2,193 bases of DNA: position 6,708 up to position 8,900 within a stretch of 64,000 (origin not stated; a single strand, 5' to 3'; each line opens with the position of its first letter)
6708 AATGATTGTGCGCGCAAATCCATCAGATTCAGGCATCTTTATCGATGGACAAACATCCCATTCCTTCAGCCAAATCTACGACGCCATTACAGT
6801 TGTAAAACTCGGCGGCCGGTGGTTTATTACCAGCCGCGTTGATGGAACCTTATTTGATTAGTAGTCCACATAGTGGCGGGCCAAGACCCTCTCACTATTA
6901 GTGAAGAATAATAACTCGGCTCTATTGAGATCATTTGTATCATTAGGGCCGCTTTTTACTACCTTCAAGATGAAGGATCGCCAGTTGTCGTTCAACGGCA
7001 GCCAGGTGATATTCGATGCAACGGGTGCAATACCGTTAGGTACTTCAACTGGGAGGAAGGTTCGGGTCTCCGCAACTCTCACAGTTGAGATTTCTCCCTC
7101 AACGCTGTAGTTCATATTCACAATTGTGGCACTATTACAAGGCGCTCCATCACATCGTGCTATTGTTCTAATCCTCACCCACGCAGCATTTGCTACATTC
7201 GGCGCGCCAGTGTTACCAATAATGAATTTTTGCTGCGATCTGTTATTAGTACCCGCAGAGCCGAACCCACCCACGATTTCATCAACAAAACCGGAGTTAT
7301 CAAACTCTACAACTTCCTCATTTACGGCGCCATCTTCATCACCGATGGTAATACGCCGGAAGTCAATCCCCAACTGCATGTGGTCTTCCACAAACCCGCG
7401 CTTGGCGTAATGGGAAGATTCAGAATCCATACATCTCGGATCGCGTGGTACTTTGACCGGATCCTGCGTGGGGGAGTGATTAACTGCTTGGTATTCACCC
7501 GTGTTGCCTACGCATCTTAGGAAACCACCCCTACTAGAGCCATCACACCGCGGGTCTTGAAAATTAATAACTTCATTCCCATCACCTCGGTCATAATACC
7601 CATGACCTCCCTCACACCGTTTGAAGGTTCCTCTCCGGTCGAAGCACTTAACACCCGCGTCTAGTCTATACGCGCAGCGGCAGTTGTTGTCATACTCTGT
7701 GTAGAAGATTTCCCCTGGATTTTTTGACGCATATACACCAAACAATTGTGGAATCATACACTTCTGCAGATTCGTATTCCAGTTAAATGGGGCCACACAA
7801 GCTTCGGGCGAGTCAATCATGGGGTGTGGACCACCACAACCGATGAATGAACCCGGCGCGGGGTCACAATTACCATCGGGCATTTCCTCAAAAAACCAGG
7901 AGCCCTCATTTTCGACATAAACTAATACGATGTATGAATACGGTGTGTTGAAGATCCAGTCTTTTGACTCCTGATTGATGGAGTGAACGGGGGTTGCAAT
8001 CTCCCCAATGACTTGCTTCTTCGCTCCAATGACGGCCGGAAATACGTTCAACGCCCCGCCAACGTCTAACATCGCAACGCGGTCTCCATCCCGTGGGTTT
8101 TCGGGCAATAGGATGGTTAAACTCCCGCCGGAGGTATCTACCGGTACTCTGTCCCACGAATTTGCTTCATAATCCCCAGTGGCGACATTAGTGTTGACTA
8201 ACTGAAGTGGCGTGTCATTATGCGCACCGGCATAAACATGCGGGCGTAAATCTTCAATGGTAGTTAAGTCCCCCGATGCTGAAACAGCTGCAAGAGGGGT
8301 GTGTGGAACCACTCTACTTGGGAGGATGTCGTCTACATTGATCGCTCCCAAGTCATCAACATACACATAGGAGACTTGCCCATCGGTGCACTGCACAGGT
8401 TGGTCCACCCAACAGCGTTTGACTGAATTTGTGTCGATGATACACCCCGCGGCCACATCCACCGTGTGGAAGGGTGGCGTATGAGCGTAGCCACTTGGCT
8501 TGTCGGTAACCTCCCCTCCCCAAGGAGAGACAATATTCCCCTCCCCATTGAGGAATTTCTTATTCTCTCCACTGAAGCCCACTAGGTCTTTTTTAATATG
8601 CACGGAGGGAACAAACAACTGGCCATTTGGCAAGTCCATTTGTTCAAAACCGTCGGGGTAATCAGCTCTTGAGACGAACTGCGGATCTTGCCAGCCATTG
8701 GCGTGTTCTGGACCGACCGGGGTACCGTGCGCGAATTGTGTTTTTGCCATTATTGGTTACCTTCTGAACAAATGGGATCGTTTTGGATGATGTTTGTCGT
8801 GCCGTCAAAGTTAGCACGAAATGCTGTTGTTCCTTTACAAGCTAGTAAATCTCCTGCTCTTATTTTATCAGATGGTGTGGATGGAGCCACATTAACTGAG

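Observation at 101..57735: About twenty copies of a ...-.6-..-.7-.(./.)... element immediately upstream of ribosome-binding sites: candidate phage-specific promoter class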

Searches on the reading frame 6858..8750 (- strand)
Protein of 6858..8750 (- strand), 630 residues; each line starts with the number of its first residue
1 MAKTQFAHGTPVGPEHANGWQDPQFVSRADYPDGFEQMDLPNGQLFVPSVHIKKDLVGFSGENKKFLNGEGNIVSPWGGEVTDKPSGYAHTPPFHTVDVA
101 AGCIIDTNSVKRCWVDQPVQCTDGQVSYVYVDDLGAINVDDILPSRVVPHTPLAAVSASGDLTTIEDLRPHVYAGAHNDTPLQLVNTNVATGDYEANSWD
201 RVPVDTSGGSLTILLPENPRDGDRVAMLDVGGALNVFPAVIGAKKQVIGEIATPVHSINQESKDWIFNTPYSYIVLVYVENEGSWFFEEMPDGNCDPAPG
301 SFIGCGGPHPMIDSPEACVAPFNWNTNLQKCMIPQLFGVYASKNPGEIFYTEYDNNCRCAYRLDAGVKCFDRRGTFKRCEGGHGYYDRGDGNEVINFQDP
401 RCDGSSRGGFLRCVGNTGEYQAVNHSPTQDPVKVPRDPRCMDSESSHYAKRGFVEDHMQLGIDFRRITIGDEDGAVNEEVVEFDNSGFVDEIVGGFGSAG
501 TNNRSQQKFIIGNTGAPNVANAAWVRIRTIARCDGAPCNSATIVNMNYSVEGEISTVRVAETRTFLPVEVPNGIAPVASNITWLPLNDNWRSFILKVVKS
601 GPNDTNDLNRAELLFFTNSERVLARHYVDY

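Call 6: search_protein_families(library=pfam, proteins=[window:6858-8750:-])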
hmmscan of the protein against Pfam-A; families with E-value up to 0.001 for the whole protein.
window:6858-8750:- (630 aa): 0 families

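Call 24: search_protein_families(library=phrogs, proteins=[window:6858-8750:-], max_evalue=0.001)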
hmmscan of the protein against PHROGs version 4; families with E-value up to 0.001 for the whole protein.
window:6858-8750:- (630 aa): 3 families
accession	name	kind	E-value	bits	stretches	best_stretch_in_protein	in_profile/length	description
phrog_4302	-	unknown function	5.8e-12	46.1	1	184-292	257-355/499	-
phrog_972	-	tail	1.5e-10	40.5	1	188-290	98-191/1246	tail fiber protein proximal subunit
phrog_8859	-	unknown function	0.00033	20.7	1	185-249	39-103/400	-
